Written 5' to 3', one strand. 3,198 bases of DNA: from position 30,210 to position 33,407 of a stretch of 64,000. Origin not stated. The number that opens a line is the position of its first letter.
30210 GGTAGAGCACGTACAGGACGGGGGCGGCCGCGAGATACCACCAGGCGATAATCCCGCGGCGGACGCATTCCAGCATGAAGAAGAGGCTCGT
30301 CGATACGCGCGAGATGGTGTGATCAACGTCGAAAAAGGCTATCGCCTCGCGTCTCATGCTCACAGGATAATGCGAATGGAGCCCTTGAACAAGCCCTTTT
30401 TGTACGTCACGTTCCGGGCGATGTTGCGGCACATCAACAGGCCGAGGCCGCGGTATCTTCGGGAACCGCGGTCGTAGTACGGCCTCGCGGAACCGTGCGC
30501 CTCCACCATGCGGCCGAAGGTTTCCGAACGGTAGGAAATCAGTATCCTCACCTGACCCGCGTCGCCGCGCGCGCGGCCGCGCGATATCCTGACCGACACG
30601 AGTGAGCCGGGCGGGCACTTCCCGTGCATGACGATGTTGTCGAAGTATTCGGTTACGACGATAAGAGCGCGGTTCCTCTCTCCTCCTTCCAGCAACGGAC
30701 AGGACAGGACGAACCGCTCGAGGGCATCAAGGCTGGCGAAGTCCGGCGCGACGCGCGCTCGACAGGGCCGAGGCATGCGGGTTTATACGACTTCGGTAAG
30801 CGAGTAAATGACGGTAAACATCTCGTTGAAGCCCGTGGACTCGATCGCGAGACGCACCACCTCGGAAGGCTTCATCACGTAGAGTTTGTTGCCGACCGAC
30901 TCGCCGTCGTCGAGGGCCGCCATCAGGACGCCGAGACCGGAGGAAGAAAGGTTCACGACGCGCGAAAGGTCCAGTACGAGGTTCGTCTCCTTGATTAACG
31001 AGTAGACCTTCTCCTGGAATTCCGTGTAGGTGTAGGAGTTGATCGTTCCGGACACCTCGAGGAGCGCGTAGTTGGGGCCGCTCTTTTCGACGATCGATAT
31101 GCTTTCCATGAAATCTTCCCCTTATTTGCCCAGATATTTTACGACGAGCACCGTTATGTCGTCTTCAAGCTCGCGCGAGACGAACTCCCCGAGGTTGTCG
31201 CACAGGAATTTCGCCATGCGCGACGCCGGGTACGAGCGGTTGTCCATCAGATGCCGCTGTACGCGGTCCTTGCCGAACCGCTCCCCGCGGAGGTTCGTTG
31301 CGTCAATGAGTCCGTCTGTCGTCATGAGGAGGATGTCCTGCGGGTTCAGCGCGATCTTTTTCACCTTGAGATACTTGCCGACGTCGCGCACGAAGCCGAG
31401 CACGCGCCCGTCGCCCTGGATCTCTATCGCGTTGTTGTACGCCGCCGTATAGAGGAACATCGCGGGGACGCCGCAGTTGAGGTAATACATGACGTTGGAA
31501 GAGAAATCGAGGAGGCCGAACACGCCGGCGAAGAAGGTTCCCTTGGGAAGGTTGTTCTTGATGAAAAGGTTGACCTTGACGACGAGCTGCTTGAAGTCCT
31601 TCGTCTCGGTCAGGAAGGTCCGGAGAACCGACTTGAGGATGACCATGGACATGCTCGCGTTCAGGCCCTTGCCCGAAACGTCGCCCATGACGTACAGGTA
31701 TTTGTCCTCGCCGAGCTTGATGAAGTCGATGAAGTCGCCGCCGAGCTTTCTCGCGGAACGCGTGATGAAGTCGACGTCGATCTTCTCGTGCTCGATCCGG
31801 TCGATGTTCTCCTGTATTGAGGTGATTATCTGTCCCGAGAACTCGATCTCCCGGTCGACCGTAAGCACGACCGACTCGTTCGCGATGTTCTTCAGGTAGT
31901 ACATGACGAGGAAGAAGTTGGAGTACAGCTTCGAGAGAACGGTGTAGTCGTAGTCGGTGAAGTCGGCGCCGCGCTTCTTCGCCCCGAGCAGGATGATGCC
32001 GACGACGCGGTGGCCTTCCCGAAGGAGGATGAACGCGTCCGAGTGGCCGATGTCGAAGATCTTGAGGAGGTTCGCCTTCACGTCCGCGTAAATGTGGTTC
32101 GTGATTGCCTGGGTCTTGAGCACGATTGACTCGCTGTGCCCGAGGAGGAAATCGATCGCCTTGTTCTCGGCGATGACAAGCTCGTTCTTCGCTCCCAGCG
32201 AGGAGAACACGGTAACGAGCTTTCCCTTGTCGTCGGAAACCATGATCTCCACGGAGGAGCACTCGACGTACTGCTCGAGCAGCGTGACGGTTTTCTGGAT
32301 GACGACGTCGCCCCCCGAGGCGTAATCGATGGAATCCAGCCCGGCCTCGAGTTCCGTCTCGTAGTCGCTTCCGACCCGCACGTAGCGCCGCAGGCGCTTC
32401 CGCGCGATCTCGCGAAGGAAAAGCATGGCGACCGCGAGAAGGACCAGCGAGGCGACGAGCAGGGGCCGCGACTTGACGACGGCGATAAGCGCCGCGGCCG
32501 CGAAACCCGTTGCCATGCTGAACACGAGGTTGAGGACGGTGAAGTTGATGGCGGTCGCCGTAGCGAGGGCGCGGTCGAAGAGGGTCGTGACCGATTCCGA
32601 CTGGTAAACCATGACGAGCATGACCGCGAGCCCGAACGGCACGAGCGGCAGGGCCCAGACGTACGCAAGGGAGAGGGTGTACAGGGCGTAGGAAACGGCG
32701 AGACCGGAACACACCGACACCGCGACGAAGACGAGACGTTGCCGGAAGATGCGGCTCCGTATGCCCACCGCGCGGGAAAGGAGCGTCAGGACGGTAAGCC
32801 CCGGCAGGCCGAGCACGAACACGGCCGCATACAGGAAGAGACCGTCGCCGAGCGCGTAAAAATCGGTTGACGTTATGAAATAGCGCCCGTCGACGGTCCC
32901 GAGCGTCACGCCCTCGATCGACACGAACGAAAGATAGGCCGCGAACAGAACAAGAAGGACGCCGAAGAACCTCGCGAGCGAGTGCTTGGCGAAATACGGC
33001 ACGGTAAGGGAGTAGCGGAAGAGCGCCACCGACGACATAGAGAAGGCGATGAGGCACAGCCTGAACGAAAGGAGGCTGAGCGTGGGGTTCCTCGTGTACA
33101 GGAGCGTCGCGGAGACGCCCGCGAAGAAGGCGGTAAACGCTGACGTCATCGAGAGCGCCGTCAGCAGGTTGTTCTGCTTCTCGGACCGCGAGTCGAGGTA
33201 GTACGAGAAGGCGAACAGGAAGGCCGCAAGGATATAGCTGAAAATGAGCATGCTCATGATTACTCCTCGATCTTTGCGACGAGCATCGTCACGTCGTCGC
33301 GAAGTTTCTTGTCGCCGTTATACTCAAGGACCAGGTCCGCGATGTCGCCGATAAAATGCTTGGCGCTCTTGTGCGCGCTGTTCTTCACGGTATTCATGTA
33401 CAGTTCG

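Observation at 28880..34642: Sigma-less partner-switching operon: two membrane PP2C sensors, STAS, RsbW-like kinase, plus HAD-IB hydrolase and VanY peptidase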

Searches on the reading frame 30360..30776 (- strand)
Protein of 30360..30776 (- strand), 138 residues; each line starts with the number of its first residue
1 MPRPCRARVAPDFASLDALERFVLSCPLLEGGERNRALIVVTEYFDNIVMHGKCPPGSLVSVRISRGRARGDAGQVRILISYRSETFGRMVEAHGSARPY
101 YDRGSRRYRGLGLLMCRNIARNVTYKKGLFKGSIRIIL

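Call 3: search_protein_families(library=pfam, proteins=[window:30360-30776:-], max_evalue=0.01)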
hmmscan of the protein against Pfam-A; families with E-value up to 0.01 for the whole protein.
window:30360-30776:- (138 aa): 2 families
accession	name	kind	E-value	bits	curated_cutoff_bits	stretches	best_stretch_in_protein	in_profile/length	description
PF13581.12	HATPase_c_2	-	1.8e-06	28.4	27.4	1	18-127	14-116/127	Histidine kinase-like ATPase domain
PF02518.31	HATPase_c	-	0.0057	17.5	26.4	1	35-122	4-86/111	Histidine kinase-, DNA gyrase B-, and HSP90-like ATPase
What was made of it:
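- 30360..30776 (-): Atypical RsbW/SpoIIAB-fold protein (kinase-like); N box and G2 box kept, G1-box Asp absent. PF13581 scores 28.4 bits against a cut-off of 27.4 (call 3).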

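Call 4: search_protein_families(library=ncbifam, proteins=[window:30360-30776:-], max_evalue=0.01)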
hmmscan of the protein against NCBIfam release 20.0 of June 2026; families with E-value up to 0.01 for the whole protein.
window:30360-30776:- (138 aa): 0 families

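Call 7: find_homologous_proteins(query=window:30363-30776:-, max_evalue=0.001)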
Query window:30363-30776:- (138 aa): 12 proteins with E <= 0.001 among 114 candidates.
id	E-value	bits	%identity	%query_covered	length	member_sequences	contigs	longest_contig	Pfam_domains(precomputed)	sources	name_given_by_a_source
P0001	4.4e-86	303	100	100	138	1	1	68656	PF13581.13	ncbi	-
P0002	1.3e-66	240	81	100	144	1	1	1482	PF13581.13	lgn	-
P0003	1.5e-66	240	80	100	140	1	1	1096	PF13581.13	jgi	jgi:anti-sigma regulatory factor (Ser/Thr protein kinase)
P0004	3.2e-66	239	79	100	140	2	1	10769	PF13581.13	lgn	-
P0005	1.6e-62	227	76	100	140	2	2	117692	PF13581.13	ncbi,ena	-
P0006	6.1e-62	225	74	100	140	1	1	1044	PF13581.13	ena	-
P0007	1.9e-39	152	54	99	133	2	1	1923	-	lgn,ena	-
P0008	1.3e-38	150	54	99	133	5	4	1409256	PF13581.13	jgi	-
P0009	1.5e-36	143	49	100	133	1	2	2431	-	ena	-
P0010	7.3e-30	121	49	99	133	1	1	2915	-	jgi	-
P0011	2.1e-27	113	45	97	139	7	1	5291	-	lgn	-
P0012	3.8e-19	87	50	73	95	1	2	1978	-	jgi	-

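Call 8: find_encoding_contigs(protein=P0008, flank=10000, max_places=4)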
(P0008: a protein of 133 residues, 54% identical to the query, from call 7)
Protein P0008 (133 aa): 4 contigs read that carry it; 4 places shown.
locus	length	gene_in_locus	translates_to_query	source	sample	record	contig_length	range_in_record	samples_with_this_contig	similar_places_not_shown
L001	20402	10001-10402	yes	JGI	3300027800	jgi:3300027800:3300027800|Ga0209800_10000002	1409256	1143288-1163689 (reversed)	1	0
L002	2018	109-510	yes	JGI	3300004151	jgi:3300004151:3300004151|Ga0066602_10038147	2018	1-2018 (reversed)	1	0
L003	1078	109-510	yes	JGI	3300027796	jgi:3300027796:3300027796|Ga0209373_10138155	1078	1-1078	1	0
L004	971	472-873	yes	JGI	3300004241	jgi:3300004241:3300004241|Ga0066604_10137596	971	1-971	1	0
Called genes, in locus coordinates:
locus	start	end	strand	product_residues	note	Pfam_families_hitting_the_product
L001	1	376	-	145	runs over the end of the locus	PF00731:AIRC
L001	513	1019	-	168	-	PF09917:DUF2147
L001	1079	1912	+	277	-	PF09297:Zn_ribbon_NUD (weak), PF00293:NUDIX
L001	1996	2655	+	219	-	PF01025:GrpE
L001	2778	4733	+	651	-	PF00012:HSP70, PF06723:MreB_Mbl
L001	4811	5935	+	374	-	PF00226:DnaJ, PF01556:DnaJ_C, PF00684:DnaJ_CXXCXGXG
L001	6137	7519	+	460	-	PF07228:SpoIIE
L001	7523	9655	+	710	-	PF07228:SpoIIE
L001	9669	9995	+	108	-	PF01740:STAS, PF13466:STAS_2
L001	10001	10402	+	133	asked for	PF13581:HATPase_c_2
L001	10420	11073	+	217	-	PF12710:HAD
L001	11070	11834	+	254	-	PF02557:VanY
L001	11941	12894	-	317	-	PF01545:Cation_efflux, PF16916:ZT_dimer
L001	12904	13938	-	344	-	PF01212:Beta_elim_lyase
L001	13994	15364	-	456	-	PF01554:MatE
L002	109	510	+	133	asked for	PF13581:HATPase_c_2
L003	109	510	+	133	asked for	PF13581:HATPase_c_2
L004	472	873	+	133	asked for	PF13581:HATPase_c_2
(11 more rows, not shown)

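Call 9: find_encoding_contigs(protein=P0005, flank=10000, max_places=3)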
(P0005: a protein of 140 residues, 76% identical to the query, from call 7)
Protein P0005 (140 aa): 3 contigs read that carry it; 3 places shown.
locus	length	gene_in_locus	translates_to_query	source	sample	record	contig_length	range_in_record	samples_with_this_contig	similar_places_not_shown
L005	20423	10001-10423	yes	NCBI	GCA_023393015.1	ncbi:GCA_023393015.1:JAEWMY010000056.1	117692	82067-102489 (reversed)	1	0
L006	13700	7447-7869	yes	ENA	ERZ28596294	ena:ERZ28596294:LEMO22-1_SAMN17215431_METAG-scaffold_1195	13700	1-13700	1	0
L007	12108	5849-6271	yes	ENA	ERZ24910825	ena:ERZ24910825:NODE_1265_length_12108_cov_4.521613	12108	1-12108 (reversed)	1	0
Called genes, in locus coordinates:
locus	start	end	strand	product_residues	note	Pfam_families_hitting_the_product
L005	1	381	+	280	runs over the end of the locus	PF00528:BPD_transp_1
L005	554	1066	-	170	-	PF09917:DUF2147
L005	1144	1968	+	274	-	PF09297:Zn_ribbon_NUD (weak), PF00293:NUDIX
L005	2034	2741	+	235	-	PF01025:GrpE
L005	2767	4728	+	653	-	PF00012:HSP70, PF06723:MreB_Mbl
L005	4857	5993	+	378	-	PF00226:DnaJ, PF01556:DnaJ_C, PF00684:DnaJ_CXXCXGXG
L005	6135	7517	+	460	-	PF07228:SpoIIE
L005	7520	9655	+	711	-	PF07228:SpoIIE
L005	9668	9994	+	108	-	PF01740:STAS, PF13466:STAS_2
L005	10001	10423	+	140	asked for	PF13581:HATPase_c_2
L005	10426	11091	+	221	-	PF00702:Hydrolase, PF12710:HAD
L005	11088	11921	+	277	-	PF02557:VanY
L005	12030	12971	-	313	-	PF01545:Cation_efflux, PF16916:ZT_dimer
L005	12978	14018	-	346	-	PF00155:Aminotran_1_2 (weak), PF01212:Beta_elim_lyase, PF01041:DegT_DnrJ_EryC1 (faint)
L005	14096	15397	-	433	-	PF00275:EPSP_synthase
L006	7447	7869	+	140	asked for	PF13581:HATPase_c_2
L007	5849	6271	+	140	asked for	PF13581:HATPase_c_2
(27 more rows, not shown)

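Call 10: find_encoding_contigs(protein=P0011, flank=10000, max_places=3)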
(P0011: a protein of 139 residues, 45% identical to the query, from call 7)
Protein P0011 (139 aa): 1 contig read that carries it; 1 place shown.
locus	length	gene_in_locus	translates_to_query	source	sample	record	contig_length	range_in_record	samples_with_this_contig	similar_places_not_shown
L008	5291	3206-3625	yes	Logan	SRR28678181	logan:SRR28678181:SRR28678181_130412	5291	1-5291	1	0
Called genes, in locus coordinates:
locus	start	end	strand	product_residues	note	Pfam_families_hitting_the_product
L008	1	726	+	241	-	?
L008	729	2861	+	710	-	PF07228:SpoIIE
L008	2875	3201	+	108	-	PF01740:STAS, PF13466:STAS_2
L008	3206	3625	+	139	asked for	-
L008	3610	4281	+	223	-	PF12710:HAD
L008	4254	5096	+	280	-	PF02557:VanY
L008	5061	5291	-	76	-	?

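Call 11: find_encoding_contigs(protein=P0010, flank=10000, max_places=3)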
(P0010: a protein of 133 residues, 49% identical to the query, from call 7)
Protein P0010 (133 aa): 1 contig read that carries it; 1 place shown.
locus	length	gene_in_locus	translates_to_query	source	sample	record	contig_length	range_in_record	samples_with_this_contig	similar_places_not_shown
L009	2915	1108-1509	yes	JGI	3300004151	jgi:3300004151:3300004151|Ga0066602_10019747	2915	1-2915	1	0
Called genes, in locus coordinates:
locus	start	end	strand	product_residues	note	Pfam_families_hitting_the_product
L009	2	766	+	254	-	?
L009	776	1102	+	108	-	PF01740:STAS, PF13466:STAS_2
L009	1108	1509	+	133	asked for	-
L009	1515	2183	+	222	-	PF00702:Hydrolase, PF12710:HAD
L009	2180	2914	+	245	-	?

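Call 12: find_encoding_contigs(protein=P0001, flank=10000, max_places=2)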
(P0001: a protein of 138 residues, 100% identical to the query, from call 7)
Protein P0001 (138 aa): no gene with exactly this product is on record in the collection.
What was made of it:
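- Tried and rejected: The window's own kinase-like protein was not on record (call 12).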

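Call 15: search_solved_structures(query=A1, max_evalue=10, show_alignments=4)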
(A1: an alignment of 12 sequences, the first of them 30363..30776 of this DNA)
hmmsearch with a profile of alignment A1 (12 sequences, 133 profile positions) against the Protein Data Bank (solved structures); distinct sequences matched with E-value up to 10: 0.
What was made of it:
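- Tried and rejected: A profile of the kinase-like family found nothing even at E <= 10 (call 15).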

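Call 25: predict_structure(alignment_id=A1)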
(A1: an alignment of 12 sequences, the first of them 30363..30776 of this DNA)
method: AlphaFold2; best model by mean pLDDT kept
length: 138 residues; sequences in the alignment: 12
mean_pLDDT: 87.5   pTM: 0.82
mean pLDDT of the five models: 87.5, 86.6, 84.8, 84.7, 82.7
residues with pLDDT >= 90: 73; 70-90: 58; 50-70: 7; < 50: 0
segments of 3 or more residues with pLDDT < 50: none
pLDDT, mean of each block of 10 residues (from residue 1): 89 94 94 91 91 90 85 82 89 80 74 83 89 93
secondary structure, 60 per line:
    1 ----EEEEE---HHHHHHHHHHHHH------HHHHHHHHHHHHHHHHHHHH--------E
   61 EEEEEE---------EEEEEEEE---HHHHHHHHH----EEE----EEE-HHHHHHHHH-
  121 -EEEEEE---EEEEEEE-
elements in order: E5-9 H13-25 H32-51 E60-66 E76-83 H87-95 E100-102 E107-109 H111-119 E122-127 E131-137
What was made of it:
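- On Partner-switching module (RsbU/V/W, SpoIIE/AA/AB type): The AF2 model has pLDDT 87.5 (call 25).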

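Call 30: fold_search(model_id=the predicted structure, library=pdb)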
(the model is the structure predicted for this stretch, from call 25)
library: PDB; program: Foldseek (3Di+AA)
matches with E <= 10: 156; with E <= 0.001: 10
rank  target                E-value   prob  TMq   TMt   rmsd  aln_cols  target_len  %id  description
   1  1til_E                2.1e-05  1.00  0.65  0.64   4.9       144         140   16  Crystal Structures of the ADP and ATP bound forms of the Bacillus Anti-sigma factor SpoIIAB in complex with the Anti-a (released 2004-06-15)
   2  1tid_A                2.2e-05  1.00  0.65  0.66   4.5       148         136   15  Crystal Structures of the ADP and ATP bound forms of the Bacillus Anti-sigma factor SpoIIAB in complex with the Anti-a (released 2004-06-15)
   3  1tid_C                2.2e-05  1.00  0.63  0.65   4.8       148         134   14  Crystal Structures of the ADP and ATP bound forms of the Bacillus Anti-sigma factor SpoIIAB in complex with the Anti-a (released 2004-06-15)
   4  6m36_C                6.6e-05  1.00  0.53  0.66   4.4       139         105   12  The crystal structure of B. subtilis RsbV/RsbW complex in the monoclinic crystal form (released 2020-07-15)
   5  6m36_A                1.1e-04  1.00  0.52  0.66   4.2       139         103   14  The crystal structure of B. subtilis RsbV/RsbW complex in the monoclinic crystal form (released 2020-07-15)
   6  1l0o_A                1.2e-04  1.00  0.62  0.61   4.7       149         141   14  Crystal Structure of the Bacillus stearothermophilus Anti-Sigma Factor SpoIIAB with the Sporulation Sigma Factor Sigma (released 2002-04-03)
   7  6m36_I                1.2e-04  1.00  0.52  0.66   4.2       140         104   14  The crystal structure of B. subtilis RsbV/RsbW complex in the monoclinic crystal form (released 2020-07-15)
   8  1thn_A                1.3e-04  1.00  0.64  0.64   4.5       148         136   16  Crystal Structures of the ADP and ATP bound forms of the Bacillus Anti-sigma factor SpoIIAB in complex with the Anti-a (released 2004-06-15)
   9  8jzt_D                2.0e-04  1.00  0.60  0.63   5.8       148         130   14  The sigF and anti-sigma factor complex (released 2024-10-16)
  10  8jzt_B                2.7e-04  1.00  0.60  0.63   5.9       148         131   14  The sigF and anti-sigma factor complex (released 2024-10-16)
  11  5idm_B                2.8e-03  1.00  0.53  0.43   9.2       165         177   15  Bifunctional histidine kinase CckA (domain, CA) in complex with c-di-GMP and AMPPNP/Mg2+ (released 2016-10-05)
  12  8isi_A                4.5e-03  0.99  0.50  0.10  11.0       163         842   13  Photochromobilin-free form of Arabidopsis thaliana phytochrome A - apo-AtphyA (released 2023-08-09)
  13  4jau                  4.5e-03  0.99  0.50  0.32   9.5       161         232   14  Structural basis of a rationally rewired protein-protein interface (HK853mutant A268V, A271G, T275M, V294T and D297E) (released 2013-09-04)
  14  8iff_A                4.7e-03  0.99  0.51  0.10  10.2       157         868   13  Cryo-EM structure of Arabidopsis phytochrome A. (released 2023-08-02)
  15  9qih_B                6.8e-03  1.00  0.58  0.31   5.3       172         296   12  Structure of response regulator LvrC from Leptospira (released 2026-03-25)
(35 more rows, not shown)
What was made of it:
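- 30360..30776 (-): The AF2 model has pLDDT 87.5 and its best PDB matches are SpoIIAB, RsbW and an anti-SigF factor (calls 25, 30).
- On Partner-switching module (RsbU/V/W, SpoIIE/AA/AB type): Foldseek matches SpoIIAB, RsbW and an anti-SigF factor at probability 1.0 and TM 0.60-0.66 (call 30).
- Closest known: Bacillus RsbU/RsbP - RsbV - RsbW and SpoIIE - SpoIIAA - SpoIIAB partner-switching modules. Same: The best structural matches of the kinase-like protein are SpoIIAB and RsbW (call 30).
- Kinase-like protein: RsbW/SpoIIAB fold at probability 1.0 and TM 0.60-0.66 (call 30). The best structural matches of the kinase-like protein are anti-sigma factors bound to their partners: SpoIIAB, RsbW and an anti-SigF factor (call 30).
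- Tried and rejected: The fold had to be assigned from an AF2 model instead (calls 25, 30).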

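Call 58: search_protein_representatives(alignment_id=A1)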
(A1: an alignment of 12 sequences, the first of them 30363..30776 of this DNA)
Query: 12 sequences, 133 profile positions. Proteins with E-value up to 0.001 (for the whole library): 83; up to 1e-10: 60; up to 1e-30: 11. The best 83 are listed.
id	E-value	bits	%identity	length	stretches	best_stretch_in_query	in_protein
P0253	1.2e-45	170.8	-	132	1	3-133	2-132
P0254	4.5e-44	165.7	-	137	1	3-133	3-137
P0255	1.8e-43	163.7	-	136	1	6-133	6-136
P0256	3.9e-43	162.7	-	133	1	7-133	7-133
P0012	5.3e-38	146.1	-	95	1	39-133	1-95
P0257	2.5e-36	140.7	-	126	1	10-133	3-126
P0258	1.9e-35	137.8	-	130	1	5-133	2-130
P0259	6.1e-34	132.9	-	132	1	5-133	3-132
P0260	1.2e-33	132.0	-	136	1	3-133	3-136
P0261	5.8e-32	126.5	-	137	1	3-133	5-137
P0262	4.6e-31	123.6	-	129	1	6-133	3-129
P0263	1.5e-28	115.5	-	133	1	2-133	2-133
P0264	3.5e-28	114.3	-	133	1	1-133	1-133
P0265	3.6e-28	114.2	-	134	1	3-128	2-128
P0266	5.2e-28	113.7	-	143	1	6-133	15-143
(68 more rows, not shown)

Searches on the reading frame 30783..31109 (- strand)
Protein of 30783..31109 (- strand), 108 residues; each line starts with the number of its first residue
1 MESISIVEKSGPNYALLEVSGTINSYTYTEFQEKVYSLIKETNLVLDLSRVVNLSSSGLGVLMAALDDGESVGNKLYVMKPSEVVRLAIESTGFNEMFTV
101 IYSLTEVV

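Call 3: search_protein_families(library=pfam, proteins=[window:30783-31109:-], max_evalue=0.01)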
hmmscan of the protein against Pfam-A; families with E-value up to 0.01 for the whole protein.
window:30783-31109:- (108 aa): 2 families
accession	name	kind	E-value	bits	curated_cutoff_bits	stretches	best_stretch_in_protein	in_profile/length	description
PF01740.26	STAS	-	3.2e-15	56.2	22.6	1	13-104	9-103/106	STAS domain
PF13466.11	STAS_2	-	6e-07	30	29.2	1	17-92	1-77/80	STAS domain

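Call 4: search_protein_families(library=ncbifam, proteins=[window:30783-31109:-], max_evalue=0.01)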
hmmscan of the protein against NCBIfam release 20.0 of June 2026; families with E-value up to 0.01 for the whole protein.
window:30783-31109:- (108 aa): 3 families
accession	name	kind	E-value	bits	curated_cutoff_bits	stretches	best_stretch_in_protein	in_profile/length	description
TIGR00377.1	ant_ant_sig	superfamily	2.6e-13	49.8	53.45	1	13-101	12-103/108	anti-sigma factor antagonist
TIGR02886.1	spore_II_AA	equivalog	3.7e-07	30.1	114.75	1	17-106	12-104/106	anti-sigma F factor antagonist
NF045506.1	antisigant_RssC_Pseudo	equivalog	0.01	15.6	250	0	30-103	33-107/159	anti-sigma factor antagonist RssC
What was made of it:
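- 30783..31109 (-): Single-domain STAS protein with an invariant phosphorylatable serine (S56 in ..LSSSGLG..). PF01740 at 3.2e-15 and TIGR00377 at 2.6e-13 (calls 3, 4).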

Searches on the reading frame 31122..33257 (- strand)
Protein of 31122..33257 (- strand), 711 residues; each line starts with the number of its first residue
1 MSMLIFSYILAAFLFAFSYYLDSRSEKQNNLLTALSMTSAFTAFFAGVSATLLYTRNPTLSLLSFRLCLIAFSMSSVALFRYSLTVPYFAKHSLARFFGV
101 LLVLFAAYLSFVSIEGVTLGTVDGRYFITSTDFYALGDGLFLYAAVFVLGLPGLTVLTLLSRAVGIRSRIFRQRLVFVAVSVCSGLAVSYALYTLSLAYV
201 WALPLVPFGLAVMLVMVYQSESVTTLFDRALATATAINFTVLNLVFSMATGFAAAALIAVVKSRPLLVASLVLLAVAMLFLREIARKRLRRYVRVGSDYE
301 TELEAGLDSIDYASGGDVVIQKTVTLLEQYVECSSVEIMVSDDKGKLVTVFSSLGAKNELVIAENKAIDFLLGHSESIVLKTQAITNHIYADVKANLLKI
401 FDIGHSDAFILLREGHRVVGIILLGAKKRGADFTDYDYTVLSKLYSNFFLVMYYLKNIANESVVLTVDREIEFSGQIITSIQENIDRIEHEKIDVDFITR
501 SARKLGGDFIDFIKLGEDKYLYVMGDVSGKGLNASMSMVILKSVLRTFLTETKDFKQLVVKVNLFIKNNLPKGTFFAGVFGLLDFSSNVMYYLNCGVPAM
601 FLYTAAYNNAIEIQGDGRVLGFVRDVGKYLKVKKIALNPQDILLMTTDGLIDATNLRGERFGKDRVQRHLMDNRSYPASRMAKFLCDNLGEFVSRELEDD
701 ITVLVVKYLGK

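Call 3: search_protein_families(library=pfam, proteins=[window:31122-33257:-], max_evalue=0.01)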
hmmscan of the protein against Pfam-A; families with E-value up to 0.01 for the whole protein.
window:31122-33257:- (711 aa): 1 family
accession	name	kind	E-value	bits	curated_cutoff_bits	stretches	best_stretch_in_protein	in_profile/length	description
PF07228.17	SpoIIE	-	1.8e-39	136.1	25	1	517-708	2-191/192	Stage II sporulation protein E (SpoIIE)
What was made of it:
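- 31122..33257 (-): PP2C-B: 711-aa polytopic (about 8-9 TM) PPM phosphatase with an unassigned central region; catalytically canonical here, degenerate in some lineages. PF07228 at 1.8e-39 (call 3).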

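Call 4: search_protein_families(library=ncbifam, proteins=[window:31122-33257:-], max_evalue=0.01)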
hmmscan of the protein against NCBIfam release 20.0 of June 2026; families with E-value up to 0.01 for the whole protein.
window:31122-33257:- (711 aa): 1 family
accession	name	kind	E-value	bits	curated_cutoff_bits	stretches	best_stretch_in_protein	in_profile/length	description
NF045505.1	RR_RssB_Pseudo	equivalog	2.9e-06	26.6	700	1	504-706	188-389/394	two-component system response regulator RssB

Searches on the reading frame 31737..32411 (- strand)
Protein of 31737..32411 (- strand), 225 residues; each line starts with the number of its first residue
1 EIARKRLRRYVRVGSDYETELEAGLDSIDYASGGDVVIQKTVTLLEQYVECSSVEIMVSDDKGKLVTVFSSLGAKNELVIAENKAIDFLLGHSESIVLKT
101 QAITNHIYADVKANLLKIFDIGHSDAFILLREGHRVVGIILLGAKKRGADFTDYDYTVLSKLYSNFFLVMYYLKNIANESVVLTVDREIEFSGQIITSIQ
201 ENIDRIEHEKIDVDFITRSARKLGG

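Call 71: search_protein_families(library=pfam, proteins=[window:31737-32411:-], max_evalue=10)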
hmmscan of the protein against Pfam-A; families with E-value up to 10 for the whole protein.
seq(225 aa): 1 family
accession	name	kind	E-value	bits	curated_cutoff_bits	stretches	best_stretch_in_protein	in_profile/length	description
PF13492.12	GAF_3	-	0.17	12.7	27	1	35-160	3-117/129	GAF domain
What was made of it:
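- Checked: The 'GAF-like' region of PP2C-B gives only a sub-threshold GAF_3 match (E = 0.17, call 71).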
